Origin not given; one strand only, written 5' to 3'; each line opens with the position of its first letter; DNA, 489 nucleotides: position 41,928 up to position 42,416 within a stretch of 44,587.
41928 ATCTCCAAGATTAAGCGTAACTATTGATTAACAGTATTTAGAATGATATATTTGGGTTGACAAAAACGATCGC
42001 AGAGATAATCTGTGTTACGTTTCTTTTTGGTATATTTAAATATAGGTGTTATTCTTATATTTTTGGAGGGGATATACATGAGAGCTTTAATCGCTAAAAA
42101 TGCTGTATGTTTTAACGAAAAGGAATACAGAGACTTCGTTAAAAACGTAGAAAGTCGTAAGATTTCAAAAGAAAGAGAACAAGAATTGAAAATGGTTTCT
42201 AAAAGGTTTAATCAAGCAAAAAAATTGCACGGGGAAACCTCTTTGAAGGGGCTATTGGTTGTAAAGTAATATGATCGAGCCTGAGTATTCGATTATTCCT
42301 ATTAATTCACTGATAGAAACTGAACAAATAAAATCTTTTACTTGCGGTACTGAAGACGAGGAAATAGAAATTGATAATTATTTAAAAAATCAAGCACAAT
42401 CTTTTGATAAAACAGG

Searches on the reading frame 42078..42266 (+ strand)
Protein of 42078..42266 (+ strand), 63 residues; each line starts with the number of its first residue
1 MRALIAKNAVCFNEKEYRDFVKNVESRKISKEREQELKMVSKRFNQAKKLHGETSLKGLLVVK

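Call 4: search_protein_families(library=pfam, proteins=[window:42078-42266:+], max_evalue=1)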
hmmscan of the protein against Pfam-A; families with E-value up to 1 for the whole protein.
window:42078-42266:+ (63 aa): 1 family
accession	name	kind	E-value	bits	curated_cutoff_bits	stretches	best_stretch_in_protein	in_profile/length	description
PF19324.4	LETM2_N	-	0.079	13.5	27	1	18-55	45-82/111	LETM1 domain-containing protein LETM2 N-terminus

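Call 5: search_protein_families(library=ncbifam, proteins=[window:42078-42266:+], max_evalue=1)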
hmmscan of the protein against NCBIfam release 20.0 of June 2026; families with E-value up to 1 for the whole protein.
window:42078-42266:+ (63 aa): 0 families

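Call 9: search_solved_structures(query=window:42078-42266:+, max_evalue=10, show_alignments=2)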
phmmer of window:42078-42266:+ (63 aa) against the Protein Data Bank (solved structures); distinct sequences matched with E-value up to 10: 1.
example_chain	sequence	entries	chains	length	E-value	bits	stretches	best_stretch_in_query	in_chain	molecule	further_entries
7ufg_D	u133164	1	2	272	1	13.5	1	2-34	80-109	Insulin-like growth factor-binding protein 5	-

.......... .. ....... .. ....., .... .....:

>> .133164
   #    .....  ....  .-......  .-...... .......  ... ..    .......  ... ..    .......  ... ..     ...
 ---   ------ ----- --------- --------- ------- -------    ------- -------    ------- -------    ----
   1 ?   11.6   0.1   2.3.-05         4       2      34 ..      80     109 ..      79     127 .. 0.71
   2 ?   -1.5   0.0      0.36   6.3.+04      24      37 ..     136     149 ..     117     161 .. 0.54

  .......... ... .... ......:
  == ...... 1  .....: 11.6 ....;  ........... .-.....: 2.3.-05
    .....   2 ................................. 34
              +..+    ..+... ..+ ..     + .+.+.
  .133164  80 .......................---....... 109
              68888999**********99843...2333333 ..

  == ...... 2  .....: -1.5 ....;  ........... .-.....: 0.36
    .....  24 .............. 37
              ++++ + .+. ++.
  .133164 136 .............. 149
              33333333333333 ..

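Call 10: search_protein_families(library=padloc, proteins=[window:42078-42266:+], max_evalue=1)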
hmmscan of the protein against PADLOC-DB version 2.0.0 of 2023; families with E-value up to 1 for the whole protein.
window:42078-42266:+ (63 aa): 0 families

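Call 11: search_protein_families(library=phrogs, proteins=[window:42078-42266:+], max_evalue=1)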
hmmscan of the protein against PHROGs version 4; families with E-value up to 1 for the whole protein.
window:42078-42266:+ (63 aa): 0 families

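Call 13: find_homologous_proteins(query=window:42078-42266:+, max_evalue=0.01)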
Query window:42078-42266:+ (63 aa): 1 proteins with E <= 0.01 among 1 candidates.
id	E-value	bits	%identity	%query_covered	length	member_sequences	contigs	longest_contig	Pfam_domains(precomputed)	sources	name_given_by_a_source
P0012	1.7e-30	120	98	100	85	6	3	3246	-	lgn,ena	-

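Call 25: search_protein_representatives(protein=window:42078-42266:+)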
Query: 63 residues. Proteins with E-value up to 0.001 (for the whole library): 4; up to 1e-10: 2; up to 1e-30: 0. The best 4 are listed.
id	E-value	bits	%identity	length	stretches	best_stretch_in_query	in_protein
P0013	3.8e-21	89.6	75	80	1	1-63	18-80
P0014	2.1e-16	74.8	68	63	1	1-57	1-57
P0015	8.6e-06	41.8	45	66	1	2-54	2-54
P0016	1.2e-05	41.3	41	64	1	2-57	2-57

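Call 29: search_solved_structures(query=A2, max_evalue=10, show_alignments=3)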
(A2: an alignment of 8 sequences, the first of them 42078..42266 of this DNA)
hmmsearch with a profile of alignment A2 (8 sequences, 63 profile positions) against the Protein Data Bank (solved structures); distinct sequences matched with E-value up to 10: 3.
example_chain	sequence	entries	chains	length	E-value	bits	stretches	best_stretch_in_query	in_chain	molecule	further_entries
9pd3_S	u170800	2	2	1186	0.38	13.8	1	7-38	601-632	DNA excision repair protein ERCC-5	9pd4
9pd5_S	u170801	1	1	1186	0.38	13.8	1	7-38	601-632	DNA excision repair protein ERCC-5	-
9t5t_E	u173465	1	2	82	2.1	11.4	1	34-50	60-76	Cytochrome b559 subunit alpha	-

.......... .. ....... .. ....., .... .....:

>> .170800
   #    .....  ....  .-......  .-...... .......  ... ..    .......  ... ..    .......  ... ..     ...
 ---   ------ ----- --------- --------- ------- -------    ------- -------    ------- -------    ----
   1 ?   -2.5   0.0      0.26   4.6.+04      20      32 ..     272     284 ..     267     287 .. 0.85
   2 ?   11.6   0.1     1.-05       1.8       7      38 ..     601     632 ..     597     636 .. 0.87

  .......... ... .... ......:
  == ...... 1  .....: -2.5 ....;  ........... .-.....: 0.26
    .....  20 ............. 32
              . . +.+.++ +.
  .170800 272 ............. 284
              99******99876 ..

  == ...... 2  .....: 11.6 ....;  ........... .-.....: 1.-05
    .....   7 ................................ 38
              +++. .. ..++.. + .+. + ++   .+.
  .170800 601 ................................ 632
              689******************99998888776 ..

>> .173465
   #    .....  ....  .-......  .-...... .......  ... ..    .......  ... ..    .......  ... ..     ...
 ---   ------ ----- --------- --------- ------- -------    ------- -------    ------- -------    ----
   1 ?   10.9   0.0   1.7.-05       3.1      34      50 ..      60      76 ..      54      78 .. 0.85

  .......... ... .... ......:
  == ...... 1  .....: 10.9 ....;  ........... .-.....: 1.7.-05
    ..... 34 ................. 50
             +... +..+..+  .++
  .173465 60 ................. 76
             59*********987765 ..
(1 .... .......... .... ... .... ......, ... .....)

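Call 30: search_protein_families(library=pfam, alignment_id=A2, max_evalue=10)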
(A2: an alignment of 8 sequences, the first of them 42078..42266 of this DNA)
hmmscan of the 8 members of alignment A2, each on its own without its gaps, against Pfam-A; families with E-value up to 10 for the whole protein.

A. member 1, window:42078-42266:+ (63 aa): 1 family
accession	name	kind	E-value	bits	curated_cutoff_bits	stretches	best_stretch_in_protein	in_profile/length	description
PF19324.4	LETM2_N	-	0.079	13.5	27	1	18-55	45-82/111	LETM1 domain-containing protein LETM2 N-terminus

B. families by the number of members that match (of 8 scanned): 7 families
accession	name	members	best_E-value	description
PF16305.10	DUF4947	1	0.01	Domain of unknown function (DUF4947)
PF03467.21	Smg4_UPF3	1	0.018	Smg-4/UPF3 family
PF17683.6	TFIIF_beta_N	1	0.038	TFIIF, beta subunit N-terminus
PF17082.10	Spc29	1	0.057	Spindle Pole Component 29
PF19324.4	LETM2_N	1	0.079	LETM1 domain-containing protein LETM2 N-terminus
PF10270.14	MMgT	1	0.1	Membrane magnesium transporter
PF18779.7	LRR_RI_capping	1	0.2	Capping Ribonuclease inhibitor Leucine Rich Repeat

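Call 32: search_dna_similar(query=window:42078-42266:+, collection=phages, mode=protein, max_rows=30, max_evalue=1)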
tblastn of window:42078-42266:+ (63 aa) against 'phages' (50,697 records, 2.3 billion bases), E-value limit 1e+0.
No match.

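Call 50: find_homologous_proteins(query=A2, max_evalue=0.1)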
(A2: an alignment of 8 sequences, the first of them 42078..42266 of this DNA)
Query A2 (8 sequences) (63 aa, profile of the alignment): 10 proteins with E <= 0.1 among 390 candidates.
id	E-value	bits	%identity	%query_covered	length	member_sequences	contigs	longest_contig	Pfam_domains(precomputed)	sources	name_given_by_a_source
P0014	2.5e-29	119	70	89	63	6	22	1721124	-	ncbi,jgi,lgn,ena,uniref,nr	ncbi:hypothetical protein NUITMVRE34_11000 [Enterococcus gallinarum]|uniref:hypothetical protein n=1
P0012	7.4e-28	114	98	100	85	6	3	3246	-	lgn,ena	-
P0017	1.4e-27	113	71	89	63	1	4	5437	-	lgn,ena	-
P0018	2.3e-27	112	67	100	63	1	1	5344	-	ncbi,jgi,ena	-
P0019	3.0e-27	112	46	90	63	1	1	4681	-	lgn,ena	-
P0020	5.8e-27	111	58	83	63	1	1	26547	-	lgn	-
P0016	2.1e-26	109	42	90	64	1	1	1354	-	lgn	-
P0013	9.7e-26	107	75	100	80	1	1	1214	-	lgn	-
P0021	3.0e-25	105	56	71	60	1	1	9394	-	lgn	-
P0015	3.8e-25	105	48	83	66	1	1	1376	-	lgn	-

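Call 57: predict_structure(alignment_id=A5)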
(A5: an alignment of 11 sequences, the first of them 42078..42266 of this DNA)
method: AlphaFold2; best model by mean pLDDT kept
length: 63 residues; sequences in the alignment: 11
mean_pLDDT: 67.7   pTM: 0.39
mean pLDDT of the five models: 67.7, 66.9, 66.4, 64.4, 63.2
residues with pLDDT >= 90: 0; 70-90: 30; 50-70: 19; < 50: 14
segments of 3 or more residues with pLDDT < 50: 1-9, 60-63
pLDDT, mean of each block of 10 residues (from residue 1): 43 66 70 82 87 66 44
secondary structure, 60 per line:
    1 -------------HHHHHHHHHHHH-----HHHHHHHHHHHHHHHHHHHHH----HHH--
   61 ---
elements in order: H14-25 H31-51

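Call 93: fold_search(model_id=the predicted structure, library=pdb)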
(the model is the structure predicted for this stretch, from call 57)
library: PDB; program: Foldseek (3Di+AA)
matches with E <= 10: 2; with E <= 0.001: 0
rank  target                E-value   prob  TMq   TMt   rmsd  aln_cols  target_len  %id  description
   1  7njq_C                7.2e+00  0.08  0.37  0.06  19.0        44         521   25  Mycobacterium smegmatis ATP synthase state 3a (released 2021-10-27)
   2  9ua2_A                9.8e+00  0.04  0.28  0.02  10.2        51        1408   24  Cryo-EM structure of PsCas9-sgRNA-dsDNA (30 nt) ternary complex (released 2025-07-30)
